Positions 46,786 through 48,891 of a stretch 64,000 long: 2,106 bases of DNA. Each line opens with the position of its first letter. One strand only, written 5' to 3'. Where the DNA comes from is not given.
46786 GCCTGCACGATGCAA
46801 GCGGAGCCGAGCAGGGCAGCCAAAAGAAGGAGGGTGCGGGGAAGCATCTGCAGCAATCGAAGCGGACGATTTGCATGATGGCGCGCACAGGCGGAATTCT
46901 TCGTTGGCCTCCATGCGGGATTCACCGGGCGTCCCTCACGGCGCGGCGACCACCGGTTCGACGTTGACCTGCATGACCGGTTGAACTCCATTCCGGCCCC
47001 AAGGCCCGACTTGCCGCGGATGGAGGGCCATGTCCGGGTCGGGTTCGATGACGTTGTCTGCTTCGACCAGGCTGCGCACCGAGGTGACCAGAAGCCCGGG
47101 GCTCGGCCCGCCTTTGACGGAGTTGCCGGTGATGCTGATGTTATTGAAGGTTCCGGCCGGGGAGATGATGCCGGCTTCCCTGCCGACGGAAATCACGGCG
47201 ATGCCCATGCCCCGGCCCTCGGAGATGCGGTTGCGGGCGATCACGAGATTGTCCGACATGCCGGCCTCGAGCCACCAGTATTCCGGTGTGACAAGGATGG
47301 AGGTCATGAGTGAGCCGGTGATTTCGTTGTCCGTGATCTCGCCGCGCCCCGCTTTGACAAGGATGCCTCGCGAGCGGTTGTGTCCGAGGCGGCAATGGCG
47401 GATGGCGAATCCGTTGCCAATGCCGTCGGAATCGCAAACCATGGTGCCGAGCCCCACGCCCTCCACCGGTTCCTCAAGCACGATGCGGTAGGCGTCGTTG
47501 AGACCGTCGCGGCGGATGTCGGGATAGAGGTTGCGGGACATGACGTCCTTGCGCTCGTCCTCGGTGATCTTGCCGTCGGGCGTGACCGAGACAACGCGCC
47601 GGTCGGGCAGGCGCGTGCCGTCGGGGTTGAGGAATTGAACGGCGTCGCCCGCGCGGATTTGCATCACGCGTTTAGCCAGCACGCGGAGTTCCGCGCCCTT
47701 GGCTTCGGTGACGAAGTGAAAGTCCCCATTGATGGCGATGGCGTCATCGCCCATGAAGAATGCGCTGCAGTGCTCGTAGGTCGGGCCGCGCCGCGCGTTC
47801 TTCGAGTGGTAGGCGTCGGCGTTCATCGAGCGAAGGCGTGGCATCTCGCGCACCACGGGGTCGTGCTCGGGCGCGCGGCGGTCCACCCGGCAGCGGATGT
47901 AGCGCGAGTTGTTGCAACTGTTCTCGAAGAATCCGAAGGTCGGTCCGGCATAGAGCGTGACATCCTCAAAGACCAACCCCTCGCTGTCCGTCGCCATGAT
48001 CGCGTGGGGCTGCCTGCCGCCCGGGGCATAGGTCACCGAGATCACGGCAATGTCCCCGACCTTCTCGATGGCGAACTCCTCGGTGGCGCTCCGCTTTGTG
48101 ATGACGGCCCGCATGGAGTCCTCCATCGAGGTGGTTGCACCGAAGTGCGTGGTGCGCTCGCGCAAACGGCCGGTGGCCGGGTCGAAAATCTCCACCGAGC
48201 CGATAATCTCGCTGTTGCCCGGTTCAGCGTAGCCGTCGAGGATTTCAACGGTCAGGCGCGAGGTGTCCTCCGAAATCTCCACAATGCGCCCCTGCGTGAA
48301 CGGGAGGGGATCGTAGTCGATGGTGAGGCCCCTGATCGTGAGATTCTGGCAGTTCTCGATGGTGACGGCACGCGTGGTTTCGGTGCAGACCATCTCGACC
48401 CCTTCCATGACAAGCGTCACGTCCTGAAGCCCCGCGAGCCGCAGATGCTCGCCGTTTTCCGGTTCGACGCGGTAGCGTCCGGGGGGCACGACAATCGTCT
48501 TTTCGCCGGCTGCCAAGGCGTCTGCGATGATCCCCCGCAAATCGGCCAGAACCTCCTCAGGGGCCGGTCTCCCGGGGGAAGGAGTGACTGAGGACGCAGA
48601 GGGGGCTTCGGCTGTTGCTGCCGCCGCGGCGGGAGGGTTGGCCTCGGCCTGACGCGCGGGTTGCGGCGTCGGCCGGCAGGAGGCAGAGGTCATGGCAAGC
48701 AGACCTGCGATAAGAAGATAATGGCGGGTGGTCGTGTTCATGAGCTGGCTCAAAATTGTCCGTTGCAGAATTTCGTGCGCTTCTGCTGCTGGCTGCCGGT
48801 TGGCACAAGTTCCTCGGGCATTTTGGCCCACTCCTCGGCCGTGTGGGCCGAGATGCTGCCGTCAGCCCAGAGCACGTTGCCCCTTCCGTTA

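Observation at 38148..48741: Three related right-handed beta-helix (GH110-like?) enzymes in one operon, each predicted for a different compartment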

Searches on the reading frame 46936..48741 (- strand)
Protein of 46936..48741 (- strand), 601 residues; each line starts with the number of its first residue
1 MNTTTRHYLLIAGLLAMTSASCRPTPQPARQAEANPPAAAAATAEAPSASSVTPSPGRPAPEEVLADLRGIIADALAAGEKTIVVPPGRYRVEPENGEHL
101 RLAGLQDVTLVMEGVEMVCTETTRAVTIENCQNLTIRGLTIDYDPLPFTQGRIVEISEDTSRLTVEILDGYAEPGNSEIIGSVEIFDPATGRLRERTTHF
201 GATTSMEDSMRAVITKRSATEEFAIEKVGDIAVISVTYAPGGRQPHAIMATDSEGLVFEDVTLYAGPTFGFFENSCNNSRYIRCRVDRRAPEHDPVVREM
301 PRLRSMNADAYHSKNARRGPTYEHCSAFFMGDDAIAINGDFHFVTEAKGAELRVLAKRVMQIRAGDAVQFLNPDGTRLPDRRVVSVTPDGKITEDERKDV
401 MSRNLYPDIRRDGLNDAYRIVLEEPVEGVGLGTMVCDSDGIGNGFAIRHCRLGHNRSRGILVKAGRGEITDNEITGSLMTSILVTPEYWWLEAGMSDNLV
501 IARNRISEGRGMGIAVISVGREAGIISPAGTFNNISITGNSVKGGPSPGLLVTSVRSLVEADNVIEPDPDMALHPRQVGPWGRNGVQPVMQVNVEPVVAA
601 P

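Call 4: search_protein_families(library=pfam, proteins=[window:46936-48741:-], max_evalue=0.1)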
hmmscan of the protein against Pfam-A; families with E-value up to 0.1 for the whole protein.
window:46936-48741:- (601 aa): 1 family
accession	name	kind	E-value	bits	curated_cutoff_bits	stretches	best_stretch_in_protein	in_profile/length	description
PF13229.12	Beta_helix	-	8.5e-08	32.4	25.9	1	443-557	55-149/158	Right handed beta helix region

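Call 5: search_protein_families(library=ncbifam, proteins=[window:46936-48741:-], max_evalue=0.1)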
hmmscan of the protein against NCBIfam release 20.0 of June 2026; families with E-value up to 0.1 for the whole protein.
window:46936-48741:- (601 aa): 0 families

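Call 7: search_solved_structures(query=window:46936-48741:-, max_evalue=10, show_alignments=2)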
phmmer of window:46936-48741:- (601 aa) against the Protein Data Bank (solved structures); distinct sequences matched with E-value up to 10: 3.
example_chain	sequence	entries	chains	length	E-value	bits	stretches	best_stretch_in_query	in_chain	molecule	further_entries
9beh_A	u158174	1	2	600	0.028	16.1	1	444-505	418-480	GH110A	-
9bev_A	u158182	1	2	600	0.095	14.4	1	444-505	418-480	GH110A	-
8wgh_E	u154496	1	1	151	0.53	11.9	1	21-64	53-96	Photosystem I reaction center subunit IV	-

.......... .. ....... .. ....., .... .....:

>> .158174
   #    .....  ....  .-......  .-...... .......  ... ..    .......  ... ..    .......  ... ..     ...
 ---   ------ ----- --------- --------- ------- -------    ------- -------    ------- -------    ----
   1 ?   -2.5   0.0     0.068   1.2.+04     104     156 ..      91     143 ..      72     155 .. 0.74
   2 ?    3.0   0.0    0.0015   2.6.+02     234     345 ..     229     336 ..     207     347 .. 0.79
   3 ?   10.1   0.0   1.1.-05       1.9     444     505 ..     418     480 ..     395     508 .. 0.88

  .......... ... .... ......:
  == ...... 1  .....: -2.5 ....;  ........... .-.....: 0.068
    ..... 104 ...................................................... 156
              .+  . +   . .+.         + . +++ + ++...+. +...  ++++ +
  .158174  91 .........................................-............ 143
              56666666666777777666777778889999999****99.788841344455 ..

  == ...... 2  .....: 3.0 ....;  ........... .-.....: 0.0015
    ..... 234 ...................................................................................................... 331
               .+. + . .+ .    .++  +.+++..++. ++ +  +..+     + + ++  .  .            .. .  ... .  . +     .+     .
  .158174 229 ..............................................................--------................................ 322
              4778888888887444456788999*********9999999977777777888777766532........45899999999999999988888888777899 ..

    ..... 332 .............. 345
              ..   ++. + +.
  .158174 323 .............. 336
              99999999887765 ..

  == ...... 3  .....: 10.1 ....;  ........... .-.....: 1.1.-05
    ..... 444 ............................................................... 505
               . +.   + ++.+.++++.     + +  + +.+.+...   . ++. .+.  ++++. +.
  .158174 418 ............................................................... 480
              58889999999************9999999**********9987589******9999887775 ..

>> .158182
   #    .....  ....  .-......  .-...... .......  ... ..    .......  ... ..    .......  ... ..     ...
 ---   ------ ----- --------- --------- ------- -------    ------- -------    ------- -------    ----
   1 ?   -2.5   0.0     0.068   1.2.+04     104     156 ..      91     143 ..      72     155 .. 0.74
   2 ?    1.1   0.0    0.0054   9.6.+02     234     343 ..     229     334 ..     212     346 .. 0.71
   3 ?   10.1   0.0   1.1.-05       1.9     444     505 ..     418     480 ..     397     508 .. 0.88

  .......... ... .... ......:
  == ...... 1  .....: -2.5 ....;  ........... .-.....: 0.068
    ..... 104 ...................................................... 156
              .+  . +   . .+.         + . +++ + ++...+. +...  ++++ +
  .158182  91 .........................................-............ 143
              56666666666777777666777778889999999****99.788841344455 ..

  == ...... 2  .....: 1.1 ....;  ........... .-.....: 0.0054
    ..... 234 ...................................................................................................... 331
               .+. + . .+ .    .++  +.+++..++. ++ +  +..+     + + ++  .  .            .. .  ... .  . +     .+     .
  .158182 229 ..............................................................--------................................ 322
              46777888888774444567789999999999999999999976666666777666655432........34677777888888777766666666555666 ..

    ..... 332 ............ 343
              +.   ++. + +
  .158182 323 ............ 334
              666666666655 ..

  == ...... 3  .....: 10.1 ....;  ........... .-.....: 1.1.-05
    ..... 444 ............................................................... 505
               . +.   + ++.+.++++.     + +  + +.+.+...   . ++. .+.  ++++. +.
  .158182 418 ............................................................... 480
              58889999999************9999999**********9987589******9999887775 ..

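Call 10: find_homologous_proteins(query=window:46936-48741:-, max_evalue=0.001)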
Query window:46936-48741:- (601 aa): 954 proteins with E <= 0.001 among 8000 candidates; the best 120 are listed.
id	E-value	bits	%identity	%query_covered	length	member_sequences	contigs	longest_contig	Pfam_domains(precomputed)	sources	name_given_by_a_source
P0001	0.0e+0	1353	100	100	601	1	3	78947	PF13229.13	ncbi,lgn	-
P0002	0.0e+0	1232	90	100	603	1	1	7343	PF13229.13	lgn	-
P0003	0.0e+0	1096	80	100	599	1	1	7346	PF13229.13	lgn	-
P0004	0.0e+0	1036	76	100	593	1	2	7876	PF13229.13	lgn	-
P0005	1.4e-296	1003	74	100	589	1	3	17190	PF13229.13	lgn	-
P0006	1.4e-294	996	89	81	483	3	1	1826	PF13229.13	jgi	jgi:hypothetical protein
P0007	3.9e-260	882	71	89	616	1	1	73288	PF13229.13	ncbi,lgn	-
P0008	3.2e-234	797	61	97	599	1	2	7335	PF13229.13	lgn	-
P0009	2.1e-231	788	64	90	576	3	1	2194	PF13229.13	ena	-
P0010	4.6e-223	760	58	99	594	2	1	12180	PF13229.13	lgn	-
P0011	1.6e-208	712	58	93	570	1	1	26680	PF13229.13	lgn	-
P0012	2.5e-206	705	59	89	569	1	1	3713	PF13229.13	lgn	-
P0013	4.6e-206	704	57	96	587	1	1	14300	PF13229.13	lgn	-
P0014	5.3e-205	700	58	88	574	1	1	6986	PF13229.13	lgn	-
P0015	8.0e-203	693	54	98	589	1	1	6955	PF13229.13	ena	-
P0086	1.0e-139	485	48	85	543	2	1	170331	PF13229.13,PF05048.20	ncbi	-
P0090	1.5e-139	484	45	89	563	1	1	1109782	PF13229.13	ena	-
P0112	2.4e-137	477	44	88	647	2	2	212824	PF13229.13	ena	-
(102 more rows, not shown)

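Call 13: search_solved_structures(query=A1, max_evalue=10, show_alignments=2)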
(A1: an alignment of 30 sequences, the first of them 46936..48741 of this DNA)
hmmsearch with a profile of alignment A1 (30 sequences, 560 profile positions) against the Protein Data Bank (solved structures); distinct sequences matched with E-value up to 10: 26.
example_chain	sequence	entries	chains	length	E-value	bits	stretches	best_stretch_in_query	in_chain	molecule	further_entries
7jw4_A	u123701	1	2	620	2.9e-13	52.4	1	191-534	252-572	Glycoside hydrolase family 110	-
9beh_A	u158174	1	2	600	2.9e-13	52.4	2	393-534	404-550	GH110A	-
7jwf_A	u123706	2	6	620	2.4e-12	49.4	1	191-534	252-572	Glycoside hydrolase family 110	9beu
9bev_A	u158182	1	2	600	2.9e-12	49.1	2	393-534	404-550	GH110A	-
8pvs_A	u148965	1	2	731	1.5e-11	46.7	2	410-533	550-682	Alpha-1,3-galactosidase B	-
9i4f_A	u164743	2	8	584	3.1e-11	45.7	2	413-538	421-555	Alpha-1,3-galactosidase PpaGal | Alpha-1,3-galactosidase B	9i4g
8yk3_A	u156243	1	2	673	5.8e-11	44.8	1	399-532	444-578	Alpha-galactosidase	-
8yk2_B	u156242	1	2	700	6.7e-11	44.6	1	399-532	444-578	Alpha-galactosidase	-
8yk1_A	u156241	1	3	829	1.1e-10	43.9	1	401-532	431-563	Alpha-galactosidase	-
5lw3_A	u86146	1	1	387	0.019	16.7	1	31-61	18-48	Poly(beta-D-mannuronate) C5 epimerase 6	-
3zpp_A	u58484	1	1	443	0.02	16.7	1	459-537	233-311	CELL WALL SURFACE ANCHOR FAMILY PROTEIN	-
7xy1_A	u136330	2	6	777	0.05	15.3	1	29-60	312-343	Tail fiber protein | phage type I tail fiber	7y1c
3rj3_D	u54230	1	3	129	0.078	14.7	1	309-346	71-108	Complement Factor H-related protein 1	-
2pyg_A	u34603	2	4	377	0.29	12.8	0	30-60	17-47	Poly(beta-D-mannuronate) C5 epimerase 4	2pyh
2g7i_A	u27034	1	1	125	0.55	11.9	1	309-346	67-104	Complement factor H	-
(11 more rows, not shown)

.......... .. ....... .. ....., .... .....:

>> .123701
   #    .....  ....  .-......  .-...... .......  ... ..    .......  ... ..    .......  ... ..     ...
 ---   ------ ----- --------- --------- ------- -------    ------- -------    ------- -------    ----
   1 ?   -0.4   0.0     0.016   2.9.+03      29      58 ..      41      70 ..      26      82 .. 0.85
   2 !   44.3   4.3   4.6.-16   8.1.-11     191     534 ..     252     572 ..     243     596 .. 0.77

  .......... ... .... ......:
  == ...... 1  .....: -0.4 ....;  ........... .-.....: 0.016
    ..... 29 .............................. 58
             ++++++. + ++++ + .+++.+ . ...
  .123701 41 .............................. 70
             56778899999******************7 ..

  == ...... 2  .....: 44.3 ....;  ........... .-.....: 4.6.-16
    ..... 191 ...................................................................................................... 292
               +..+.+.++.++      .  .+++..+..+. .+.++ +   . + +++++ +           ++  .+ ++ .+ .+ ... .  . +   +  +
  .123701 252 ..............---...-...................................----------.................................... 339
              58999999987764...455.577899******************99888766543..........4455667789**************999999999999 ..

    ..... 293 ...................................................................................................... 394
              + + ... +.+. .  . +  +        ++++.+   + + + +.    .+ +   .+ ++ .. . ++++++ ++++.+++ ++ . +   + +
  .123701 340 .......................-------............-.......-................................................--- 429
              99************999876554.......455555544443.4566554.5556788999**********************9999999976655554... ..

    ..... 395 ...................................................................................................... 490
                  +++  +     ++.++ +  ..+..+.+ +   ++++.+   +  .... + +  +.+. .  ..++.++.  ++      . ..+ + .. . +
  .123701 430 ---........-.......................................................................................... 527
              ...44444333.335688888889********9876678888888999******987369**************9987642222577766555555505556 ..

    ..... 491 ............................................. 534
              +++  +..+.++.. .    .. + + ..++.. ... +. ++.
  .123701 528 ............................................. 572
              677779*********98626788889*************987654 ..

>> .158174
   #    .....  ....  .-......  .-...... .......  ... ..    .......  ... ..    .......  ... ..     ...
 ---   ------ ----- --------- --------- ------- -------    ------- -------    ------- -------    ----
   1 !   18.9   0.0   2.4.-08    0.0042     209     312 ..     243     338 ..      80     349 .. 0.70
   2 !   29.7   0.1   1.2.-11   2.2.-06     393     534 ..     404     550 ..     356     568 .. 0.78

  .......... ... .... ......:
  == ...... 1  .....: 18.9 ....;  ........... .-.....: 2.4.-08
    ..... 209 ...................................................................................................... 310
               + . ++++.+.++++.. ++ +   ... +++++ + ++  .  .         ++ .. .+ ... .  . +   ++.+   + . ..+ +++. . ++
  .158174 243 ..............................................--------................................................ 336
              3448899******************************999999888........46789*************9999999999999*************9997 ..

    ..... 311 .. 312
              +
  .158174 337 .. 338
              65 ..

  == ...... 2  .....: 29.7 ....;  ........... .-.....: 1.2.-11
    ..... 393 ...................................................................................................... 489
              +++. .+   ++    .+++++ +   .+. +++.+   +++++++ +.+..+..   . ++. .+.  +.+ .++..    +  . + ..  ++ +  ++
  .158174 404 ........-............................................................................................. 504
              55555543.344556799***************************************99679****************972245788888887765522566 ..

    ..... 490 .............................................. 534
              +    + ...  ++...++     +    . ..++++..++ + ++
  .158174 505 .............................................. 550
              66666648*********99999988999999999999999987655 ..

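Call 22: predict_structure(alignment_id=A1)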
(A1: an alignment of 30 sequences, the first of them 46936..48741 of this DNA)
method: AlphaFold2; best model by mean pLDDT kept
length: 601 residues; sequences in the alignment: 30
mean_pLDDT: 89.5   pTM: 0.87
mean pLDDT of the five models: 89.5, 88.0, 87.3, 87.1, 87.1
residues with pLDDT >= 90: 475; 70-90: 61; 50-70: 21; < 50: 44
segments of 3 or more residues with pLDDT < 50: 1-4, 18-56
pLDDT, mean of each block of 10 residues (from residue 1): 49 52 39 36 36 53 93 98 98 95 98 97 97 99 95 97 97 84 94 88 91 92 91 93 90 99 95 98 97 93 94 97 97 96 97 97 96 94 98 96 92 97 95 93 96 95 96 96 95 94 96 94 82 98 97 98 97 89 94 87 42
secondary structure, 60 per line:
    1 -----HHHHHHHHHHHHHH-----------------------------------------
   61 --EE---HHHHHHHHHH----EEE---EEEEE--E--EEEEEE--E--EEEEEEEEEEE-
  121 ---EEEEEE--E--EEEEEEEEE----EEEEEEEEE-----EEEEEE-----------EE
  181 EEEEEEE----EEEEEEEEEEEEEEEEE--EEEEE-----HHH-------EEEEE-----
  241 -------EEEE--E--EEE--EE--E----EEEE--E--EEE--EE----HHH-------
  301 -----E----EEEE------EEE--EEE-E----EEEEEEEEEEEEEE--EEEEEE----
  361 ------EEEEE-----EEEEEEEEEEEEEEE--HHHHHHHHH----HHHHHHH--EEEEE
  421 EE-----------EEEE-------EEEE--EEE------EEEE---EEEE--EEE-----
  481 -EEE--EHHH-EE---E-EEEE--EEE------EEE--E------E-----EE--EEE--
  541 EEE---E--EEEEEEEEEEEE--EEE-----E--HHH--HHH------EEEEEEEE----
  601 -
elements in order: H6-19 H68-77 E82-84 E88-92 E98-103 E109-119 E124-129 E135-143 E148-156 E162-167 E179-187 E192-208 E211-215 E231-235 E248-251 E257-259 E271-274 E280-282 E311-314 E321-323 E326-328 E335-348 E351-356 E367-371 E377-391 H394-402 H407-413 E416-422 E434-437 E445-448 E451-453 E460-463 E467-470 E473-475 E482-484 E499-502 E505-507 E514-516 E536-538 E541-543 E550-561 E564-566 E589-596

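Call 25: fold_search(model_id=the predicted structure, library=pdb)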
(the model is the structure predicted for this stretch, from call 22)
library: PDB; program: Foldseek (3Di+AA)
matches with E <= 10: 857; with E <= 0.001: 88
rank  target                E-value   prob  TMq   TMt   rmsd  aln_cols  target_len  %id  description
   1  9bev_A                3.2e-26  1.00  0.67  0.70   4.9       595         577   17  Structure of GH110A in complex with a lambda-carrageenan oligosaccharide (released 2025-08-27)
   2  9beh_A                8.4e-26  1.00  0.68  0.70   4.6       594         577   17  Structure of GH110A in complex with galactose-6-sulfate (released 2025-08-27)
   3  9beu_A                1.4e-25  1.00  0.67  0.69   4.3       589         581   15  Structure of GH110B in complex with a lambda-carrageenan oligosaccharide (released 2025-08-27)
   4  9beu_B                4.5e-25  1.00  0.69  0.71   4.6       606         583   15  Structure of GH110B in complex with a lambda-carrageenan oligosaccharide (released 2025-08-27)
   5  8yk2_B                4.5e-25  1.00  0.62  0.57   5.4       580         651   16  Blood group B alpha-1,3-galactosidase AgaBb from Bifidobacterium bifidum, construct T7-tag_24-700 (released 2024-07-10)
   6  9i4f_A                6.2e-25  1.00  0.68  0.70   5.0       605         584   14  Blood Type B-converting alpha-1,3-galactosidase PpaGal from Pedobacter panaciterrae in its apo form (released 2025-03-12)
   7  8yk2_A                6.8e-25  1.00  0.61  0.57   6.1       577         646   16  Blood group B alpha-1,3-galactosidase AgaBb from Bifidobacterium bifidum, construct T7-tag_24-700 (released 2024-07-10)
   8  7jwf_A                1.1e-24  1.00  0.69  0.71   4.5       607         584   16  Crystal structure of PdGH110B D344N in complex with alpha-(1,3)-galactobiose (released 2020-11-04)
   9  7jw4_A                1.1e-24  1.00  0.68  0.69   4.6       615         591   15  Crystal structure of PdGH110B in complex with D-galactose (released 2020-11-04)
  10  7jw4_B                1.4e-24  1.00  0.67  0.68   4.5       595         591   15  Crystal structure of PdGH110B in complex with D-galactose (released 2020-11-04)
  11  7jwf_B                1.3e-23  1.00  0.68  0.70   4.1       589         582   16  Crystal structure of PdGH110B D344N in complex with alpha-(1,3)-galactobiose (released 2020-11-04)
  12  8yk1_A                1.3e-23  1.00  0.61  0.46   5.8       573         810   16  Blood group B alpha-1,3-galactosidase AgaBb from Bifidobacterium bifidum, construct 23-844 (released 2024-07-10)
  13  8yk3_A                1.3e-22  1.00  0.62  0.61   8.0       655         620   14  Blood group B alpha-1,3-galactosidase AgaBb from Bifidobacterium bifidum, construct T7-tag_24-673 (released 2024-07-10)
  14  8pvs_A                5.8e-22  1.00  0.62  0.52   5.9       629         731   17  Targeting extended blood antigens by Akkermansia muciniphila enzymes unveils a missing link for generating universal d (released 2024-02-28)
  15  8yk3_B                1.2e-21  1.00  0.62  0.60   6.6       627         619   15  Blood group B alpha-1,3-galactosidase AgaBb from Bifidobacterium bifidum, construct T7-tag_24-673 (released 2024-07-10)
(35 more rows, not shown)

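Call 28: find_encoding_contigs(protein=P0001, flank=3000, max_places=4)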
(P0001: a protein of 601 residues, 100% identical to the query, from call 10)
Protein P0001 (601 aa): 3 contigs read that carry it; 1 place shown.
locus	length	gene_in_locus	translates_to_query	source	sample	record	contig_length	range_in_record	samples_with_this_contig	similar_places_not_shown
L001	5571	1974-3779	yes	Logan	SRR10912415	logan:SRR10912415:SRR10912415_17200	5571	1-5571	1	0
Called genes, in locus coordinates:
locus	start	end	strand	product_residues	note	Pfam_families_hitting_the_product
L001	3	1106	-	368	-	?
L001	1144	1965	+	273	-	PF07963:N_methyl (weak), PF07596:SBP_bac_10 (weak)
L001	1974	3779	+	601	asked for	PF13229:Beta_helix (faint)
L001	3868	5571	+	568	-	?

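Call 29: find_encoding_contigs(protein=P0090, flank=10000, max_places=1)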
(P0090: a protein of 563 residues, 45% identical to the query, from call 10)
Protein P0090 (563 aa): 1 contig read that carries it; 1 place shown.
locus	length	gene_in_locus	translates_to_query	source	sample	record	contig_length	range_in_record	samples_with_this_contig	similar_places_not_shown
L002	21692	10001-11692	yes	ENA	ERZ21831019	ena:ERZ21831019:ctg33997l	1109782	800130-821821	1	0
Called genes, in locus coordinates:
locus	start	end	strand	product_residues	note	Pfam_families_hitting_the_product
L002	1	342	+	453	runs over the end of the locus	-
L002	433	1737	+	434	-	PF00657:Lipase_GDSL, PF13472:Lipase_GDSL_2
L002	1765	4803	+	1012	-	PF18582:HZS_alpha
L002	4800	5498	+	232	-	PF03781:FGE-sulfatase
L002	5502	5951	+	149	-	-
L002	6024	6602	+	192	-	-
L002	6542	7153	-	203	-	-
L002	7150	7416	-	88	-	-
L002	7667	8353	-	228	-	PF00857:Isochorismatase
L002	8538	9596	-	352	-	PF01068:DNA_ligase_A_M, PF14743:DNA_ligase_OB_2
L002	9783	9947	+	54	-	-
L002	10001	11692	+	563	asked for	PF13229:Beta_helix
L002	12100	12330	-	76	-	-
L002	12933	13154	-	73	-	-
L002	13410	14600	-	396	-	PF02746:MR_MLE_N, PF13378:MR_MLE_C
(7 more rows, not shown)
